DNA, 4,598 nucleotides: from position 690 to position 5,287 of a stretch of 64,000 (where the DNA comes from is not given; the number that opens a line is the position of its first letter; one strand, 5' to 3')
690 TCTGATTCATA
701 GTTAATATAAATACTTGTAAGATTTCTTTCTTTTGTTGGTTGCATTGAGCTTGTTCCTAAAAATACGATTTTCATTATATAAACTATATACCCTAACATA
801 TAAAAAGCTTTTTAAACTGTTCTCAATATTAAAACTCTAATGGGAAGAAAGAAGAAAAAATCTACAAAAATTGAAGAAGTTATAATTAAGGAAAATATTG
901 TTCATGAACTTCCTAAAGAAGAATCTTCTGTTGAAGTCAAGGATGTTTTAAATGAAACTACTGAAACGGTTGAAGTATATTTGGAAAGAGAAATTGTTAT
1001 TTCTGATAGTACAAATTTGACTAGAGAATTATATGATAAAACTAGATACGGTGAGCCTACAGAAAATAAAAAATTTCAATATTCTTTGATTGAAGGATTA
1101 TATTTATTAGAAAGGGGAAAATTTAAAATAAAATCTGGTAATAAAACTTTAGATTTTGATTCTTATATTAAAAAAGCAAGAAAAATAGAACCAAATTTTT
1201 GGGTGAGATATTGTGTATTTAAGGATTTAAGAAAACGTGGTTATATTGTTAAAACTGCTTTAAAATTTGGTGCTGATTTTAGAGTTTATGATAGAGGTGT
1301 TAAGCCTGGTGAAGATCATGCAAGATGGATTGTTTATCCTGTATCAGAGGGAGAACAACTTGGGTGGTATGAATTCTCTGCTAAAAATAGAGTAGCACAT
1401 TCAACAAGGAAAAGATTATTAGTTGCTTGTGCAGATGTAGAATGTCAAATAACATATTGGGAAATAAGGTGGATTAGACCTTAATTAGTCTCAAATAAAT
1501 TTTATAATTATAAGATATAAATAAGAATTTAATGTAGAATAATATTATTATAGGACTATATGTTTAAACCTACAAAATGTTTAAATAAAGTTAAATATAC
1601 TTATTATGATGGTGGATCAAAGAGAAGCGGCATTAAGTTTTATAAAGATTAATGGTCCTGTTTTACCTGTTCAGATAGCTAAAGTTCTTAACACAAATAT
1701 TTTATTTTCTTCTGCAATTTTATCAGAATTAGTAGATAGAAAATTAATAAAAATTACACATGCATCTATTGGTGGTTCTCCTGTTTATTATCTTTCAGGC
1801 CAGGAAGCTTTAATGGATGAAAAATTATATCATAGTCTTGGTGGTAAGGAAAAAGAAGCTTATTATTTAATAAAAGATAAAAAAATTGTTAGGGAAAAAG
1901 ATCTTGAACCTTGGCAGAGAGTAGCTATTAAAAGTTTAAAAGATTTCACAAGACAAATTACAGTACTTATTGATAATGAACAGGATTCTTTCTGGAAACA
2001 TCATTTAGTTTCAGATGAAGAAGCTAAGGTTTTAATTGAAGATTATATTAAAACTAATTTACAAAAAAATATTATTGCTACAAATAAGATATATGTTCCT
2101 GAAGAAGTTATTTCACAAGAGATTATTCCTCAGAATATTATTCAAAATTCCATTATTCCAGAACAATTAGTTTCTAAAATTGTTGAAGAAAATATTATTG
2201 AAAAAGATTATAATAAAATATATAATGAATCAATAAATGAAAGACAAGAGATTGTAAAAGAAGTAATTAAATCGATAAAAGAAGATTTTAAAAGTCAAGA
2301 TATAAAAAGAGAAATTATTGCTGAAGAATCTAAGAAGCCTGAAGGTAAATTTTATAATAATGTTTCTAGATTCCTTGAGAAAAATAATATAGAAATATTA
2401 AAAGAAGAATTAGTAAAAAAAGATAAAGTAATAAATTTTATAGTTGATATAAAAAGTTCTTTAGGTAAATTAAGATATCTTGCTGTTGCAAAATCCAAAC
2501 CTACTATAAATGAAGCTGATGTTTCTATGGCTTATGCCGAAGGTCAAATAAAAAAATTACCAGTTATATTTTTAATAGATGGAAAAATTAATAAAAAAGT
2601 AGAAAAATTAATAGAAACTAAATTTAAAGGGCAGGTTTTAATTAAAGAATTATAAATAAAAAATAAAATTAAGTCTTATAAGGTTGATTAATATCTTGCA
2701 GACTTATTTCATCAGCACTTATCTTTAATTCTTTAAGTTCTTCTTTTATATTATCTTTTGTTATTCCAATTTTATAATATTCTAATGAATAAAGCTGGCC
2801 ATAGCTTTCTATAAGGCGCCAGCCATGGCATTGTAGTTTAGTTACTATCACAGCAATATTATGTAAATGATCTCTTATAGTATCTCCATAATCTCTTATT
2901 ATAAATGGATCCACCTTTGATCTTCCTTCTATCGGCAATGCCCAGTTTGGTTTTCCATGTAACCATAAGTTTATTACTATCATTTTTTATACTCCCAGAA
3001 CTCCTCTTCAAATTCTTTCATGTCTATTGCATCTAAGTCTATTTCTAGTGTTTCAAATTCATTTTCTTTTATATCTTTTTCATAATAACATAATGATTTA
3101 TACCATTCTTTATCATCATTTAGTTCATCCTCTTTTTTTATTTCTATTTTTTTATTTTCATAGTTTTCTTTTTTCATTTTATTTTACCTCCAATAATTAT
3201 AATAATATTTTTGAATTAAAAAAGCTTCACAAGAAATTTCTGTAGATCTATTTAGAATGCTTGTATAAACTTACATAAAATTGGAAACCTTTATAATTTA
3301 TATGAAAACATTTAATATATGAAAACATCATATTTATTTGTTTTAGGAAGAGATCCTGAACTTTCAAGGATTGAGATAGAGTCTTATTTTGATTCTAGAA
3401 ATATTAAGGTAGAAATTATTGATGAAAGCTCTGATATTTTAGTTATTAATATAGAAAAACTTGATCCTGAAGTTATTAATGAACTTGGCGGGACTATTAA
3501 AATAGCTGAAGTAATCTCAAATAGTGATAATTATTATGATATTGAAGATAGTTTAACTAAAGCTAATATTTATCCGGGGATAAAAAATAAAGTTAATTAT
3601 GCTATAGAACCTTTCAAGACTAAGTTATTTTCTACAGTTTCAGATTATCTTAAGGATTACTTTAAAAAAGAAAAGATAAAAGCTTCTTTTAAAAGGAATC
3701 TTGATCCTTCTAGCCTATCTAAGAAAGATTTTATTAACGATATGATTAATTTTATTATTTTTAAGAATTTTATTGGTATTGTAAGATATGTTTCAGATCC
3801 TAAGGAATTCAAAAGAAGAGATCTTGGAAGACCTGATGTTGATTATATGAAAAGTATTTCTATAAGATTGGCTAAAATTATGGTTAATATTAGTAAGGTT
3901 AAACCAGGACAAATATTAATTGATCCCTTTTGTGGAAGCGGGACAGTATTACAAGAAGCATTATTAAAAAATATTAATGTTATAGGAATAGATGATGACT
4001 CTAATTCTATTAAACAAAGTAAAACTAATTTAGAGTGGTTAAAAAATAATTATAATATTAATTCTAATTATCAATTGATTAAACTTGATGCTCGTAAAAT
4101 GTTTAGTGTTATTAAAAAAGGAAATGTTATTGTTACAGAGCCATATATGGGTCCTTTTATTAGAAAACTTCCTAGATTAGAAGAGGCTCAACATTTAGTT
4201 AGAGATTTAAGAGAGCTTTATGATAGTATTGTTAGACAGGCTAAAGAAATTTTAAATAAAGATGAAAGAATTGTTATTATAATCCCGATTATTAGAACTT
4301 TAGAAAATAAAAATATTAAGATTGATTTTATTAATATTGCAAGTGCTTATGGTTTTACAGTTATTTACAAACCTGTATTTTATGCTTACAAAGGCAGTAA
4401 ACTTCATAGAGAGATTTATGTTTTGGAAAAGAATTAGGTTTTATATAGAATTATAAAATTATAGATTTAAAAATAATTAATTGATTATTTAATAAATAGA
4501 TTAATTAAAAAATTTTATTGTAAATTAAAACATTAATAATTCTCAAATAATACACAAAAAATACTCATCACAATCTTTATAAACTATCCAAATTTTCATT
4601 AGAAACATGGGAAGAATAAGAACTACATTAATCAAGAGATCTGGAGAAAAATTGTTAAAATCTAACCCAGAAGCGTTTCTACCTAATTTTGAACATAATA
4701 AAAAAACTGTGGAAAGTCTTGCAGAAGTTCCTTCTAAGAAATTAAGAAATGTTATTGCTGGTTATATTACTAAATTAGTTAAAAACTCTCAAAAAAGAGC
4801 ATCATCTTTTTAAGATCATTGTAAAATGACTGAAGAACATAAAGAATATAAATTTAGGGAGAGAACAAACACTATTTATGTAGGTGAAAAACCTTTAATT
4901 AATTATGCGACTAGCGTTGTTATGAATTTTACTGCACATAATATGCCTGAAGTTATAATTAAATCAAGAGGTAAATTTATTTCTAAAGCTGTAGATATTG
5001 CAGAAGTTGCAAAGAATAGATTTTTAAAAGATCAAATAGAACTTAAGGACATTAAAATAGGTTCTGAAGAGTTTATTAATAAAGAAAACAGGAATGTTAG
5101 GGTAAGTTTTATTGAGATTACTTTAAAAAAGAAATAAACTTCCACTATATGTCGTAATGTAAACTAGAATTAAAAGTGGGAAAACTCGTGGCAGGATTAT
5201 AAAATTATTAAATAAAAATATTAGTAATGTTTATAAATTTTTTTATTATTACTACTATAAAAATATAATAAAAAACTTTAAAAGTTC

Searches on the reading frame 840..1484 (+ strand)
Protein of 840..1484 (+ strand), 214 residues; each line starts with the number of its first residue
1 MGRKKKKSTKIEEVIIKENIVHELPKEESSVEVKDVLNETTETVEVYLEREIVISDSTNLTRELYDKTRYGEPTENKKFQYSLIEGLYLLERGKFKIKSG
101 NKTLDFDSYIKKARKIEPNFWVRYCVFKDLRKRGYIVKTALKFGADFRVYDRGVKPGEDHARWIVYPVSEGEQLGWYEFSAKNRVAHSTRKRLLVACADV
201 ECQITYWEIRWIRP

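Call 38: search_protein_families(library=pfam, proteins=[window:840-1484:+], max_evalue=0.001)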
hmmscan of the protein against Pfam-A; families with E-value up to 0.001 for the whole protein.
window:840-1484:+ (214 aa): 2 families
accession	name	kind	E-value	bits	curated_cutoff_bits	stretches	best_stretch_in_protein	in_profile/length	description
PF01974.23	tRNA_int_endo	-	1.2e-26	93.1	27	1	120-206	1-85/85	tRNA intron endonuclease, catalytic C-terminal domain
PF02778.19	tRNA_int_endo_N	-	8.4e-14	51.3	21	1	45-109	2-66/67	tRNA intron endonuclease, N-terminal domain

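Call 39: search_solved_structures(query=window:840-1484:+, max_evalue=0.001, show_alignments=3)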
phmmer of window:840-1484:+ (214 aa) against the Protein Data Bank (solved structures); distinct sequences matched with E-value up to 0.001: 20.
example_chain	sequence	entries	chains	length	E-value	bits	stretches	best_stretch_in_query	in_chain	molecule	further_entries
3iey_A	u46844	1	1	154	6.8e-34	120.8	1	81-214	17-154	tRNA-splicing endonuclease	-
1a79_A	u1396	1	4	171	1.3e-30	110.1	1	67-214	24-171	TRNA ENDONUCLEASE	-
5x89_A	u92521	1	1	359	1.6e-28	103.3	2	76-213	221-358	EndA-like protein,tRNA-splicing endonuclease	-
2cv8_A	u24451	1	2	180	8.9e-26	94.3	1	76-213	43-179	tRNA-splicing endonuclease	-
4fz2_A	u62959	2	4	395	3.6e-25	92.3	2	80-197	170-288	tRNA intron endonuclease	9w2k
3p1z_B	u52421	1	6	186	5e-21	78.8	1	56-214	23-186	tRNA-splicing endonuclease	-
3ajv_B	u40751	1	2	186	1.3e-19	74.2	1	56-214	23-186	tRNA-splicing endonuclease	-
1r0v_A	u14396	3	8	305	1.9e-19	73.6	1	48-196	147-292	tRNA-intron endonuclease | Putative tRNA-intron endonuclease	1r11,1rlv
2gjw_A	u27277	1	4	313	1.9e-19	73.6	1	48-196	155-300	tRNA-splicing endonuclease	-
3p1y_A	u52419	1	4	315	1.1e-18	71.2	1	53-196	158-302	tRNA-splicing endonuclease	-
2zyz_B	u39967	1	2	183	1.6e-13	54.2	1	65-196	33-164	tRNA-splicing endonuclease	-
3iey_B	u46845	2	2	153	1.1e-12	51.5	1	87-213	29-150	NEQ261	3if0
6z9u_A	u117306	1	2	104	1.5e-08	38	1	118-212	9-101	tRNA-splicing endonuclease subunit Sen34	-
2ohc_A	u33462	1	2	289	7.1e-08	35.8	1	125-197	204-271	tRNA-splicing endonuclease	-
2ohe_A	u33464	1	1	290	7.2e-08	35.8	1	125-197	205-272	tRNA-splicing endonuclease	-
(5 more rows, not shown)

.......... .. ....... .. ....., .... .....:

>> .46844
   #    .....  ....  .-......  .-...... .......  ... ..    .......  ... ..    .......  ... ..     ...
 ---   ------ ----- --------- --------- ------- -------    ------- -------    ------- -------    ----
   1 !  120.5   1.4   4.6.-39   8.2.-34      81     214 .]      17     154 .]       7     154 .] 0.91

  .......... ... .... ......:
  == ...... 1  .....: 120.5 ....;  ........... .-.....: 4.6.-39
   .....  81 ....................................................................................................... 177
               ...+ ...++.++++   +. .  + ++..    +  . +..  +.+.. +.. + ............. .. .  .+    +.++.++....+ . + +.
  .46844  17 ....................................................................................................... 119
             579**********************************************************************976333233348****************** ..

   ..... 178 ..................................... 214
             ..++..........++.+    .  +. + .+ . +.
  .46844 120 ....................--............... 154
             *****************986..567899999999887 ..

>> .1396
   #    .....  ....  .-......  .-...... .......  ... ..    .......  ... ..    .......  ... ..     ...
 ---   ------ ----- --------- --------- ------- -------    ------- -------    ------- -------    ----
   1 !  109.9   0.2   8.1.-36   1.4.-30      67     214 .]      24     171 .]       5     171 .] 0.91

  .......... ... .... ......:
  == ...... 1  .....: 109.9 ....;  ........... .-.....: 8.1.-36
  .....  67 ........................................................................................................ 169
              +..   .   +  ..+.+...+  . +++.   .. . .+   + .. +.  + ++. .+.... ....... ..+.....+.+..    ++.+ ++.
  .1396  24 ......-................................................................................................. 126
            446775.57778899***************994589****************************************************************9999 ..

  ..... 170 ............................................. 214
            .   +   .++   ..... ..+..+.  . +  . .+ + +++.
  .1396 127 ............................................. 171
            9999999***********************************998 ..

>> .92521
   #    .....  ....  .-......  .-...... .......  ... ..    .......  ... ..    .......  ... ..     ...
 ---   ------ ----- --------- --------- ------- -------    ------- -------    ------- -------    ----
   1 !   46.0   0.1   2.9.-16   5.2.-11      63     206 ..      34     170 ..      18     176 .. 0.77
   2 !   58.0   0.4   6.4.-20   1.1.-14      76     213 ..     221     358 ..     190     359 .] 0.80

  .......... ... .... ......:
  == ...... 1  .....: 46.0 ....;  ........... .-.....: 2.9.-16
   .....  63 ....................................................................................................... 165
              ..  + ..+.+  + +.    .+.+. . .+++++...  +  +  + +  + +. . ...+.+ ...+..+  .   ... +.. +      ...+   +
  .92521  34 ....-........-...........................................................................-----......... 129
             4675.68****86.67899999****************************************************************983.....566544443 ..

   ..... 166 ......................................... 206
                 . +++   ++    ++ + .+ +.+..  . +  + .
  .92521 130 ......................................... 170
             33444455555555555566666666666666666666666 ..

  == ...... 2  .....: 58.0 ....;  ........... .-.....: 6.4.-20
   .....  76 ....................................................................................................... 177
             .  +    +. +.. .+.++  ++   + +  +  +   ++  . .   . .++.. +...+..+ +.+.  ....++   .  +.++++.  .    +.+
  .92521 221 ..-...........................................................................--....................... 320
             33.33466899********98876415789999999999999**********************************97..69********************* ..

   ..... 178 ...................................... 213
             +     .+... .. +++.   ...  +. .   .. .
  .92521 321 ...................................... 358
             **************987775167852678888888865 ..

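Call 72: search_protein_families(library=ncbifam, proteins=[window:840-1484:+], max_evalue=0.00001)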
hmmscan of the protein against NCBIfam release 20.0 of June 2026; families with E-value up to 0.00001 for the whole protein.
window:840-1484:+ (214 aa): 5 families
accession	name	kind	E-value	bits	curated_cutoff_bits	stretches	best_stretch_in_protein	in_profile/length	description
NF006795.0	PRK09300.1-3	equivalog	3.5e-35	121.6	501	1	50-211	7-163/350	tRNA splicing endonuclease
TIGR00324.1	endA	equivalog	8.5e-30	103.9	59.6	1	51-212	10-177/177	tRNA-intron lyase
NF006796.0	PRK09300.1-4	equivalog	1.6e-25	89.8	518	1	61-210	16-156/335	tRNA splicing endonuclease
NF006794.0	PRK09300.1-1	equivalog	3.1e-19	69.1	383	1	38-210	170-342/346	tRNA splicing endonuclease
NF006797.0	PRK09300.1-5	equivalog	2.1e-14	53.5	292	1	125-210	204-283/290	tRNA splicing endonuclease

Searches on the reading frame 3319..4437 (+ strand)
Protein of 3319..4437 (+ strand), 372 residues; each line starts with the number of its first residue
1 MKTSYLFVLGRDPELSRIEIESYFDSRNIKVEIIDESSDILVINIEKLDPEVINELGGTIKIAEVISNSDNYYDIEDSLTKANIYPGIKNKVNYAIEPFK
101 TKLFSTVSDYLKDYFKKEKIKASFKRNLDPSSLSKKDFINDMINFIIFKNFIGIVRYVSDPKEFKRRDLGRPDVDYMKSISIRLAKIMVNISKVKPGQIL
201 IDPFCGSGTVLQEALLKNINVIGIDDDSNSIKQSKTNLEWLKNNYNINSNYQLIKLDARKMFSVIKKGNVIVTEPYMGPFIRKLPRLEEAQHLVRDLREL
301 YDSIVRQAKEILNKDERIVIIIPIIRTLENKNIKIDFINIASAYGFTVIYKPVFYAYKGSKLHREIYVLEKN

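Call 38: search_protein_families(library=pfam, proteins=[window:3319-4437:+], max_evalue=0.001)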
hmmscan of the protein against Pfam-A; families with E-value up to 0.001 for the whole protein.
window:3319-4437:+ (372 aa): 5 families
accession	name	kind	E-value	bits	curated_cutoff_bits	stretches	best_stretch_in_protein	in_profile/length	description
PF01170.24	UPF0020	-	2.9e-16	60.2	22.3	1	179-329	11-173/197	RMKL-like, methyltransferase domain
PF01555.25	N6_N4_Mtase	-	4.7e-08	33.7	26.7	1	179-235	165-220/221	DNA methylase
PF13847.12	Methyltransf_31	-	1.4e-05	25.3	27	1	196-319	3-108/145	Methyltransferase domain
PF03602.21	Cons_hypoth95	-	0.00012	22.3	24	1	195-265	40-107/182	Conserved hypothetical protein 95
PF09445.16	Methyltransf_15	-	0.00072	19.6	22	0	198-270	2-70/165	RNA cap guanine-N2 methyltransferase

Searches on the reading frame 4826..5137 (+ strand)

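Call 38: search_protein_families(library=pfam, proteins=[window:4826-5137:+], max_evalue=0.001)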
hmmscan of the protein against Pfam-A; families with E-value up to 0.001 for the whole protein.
window:4826-5137:+ (103 aa): 1 family
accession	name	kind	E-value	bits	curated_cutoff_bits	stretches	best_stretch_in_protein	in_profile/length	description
PF01918.27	Alba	-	1.7e-16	60.2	25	1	15-80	1-66/66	Alba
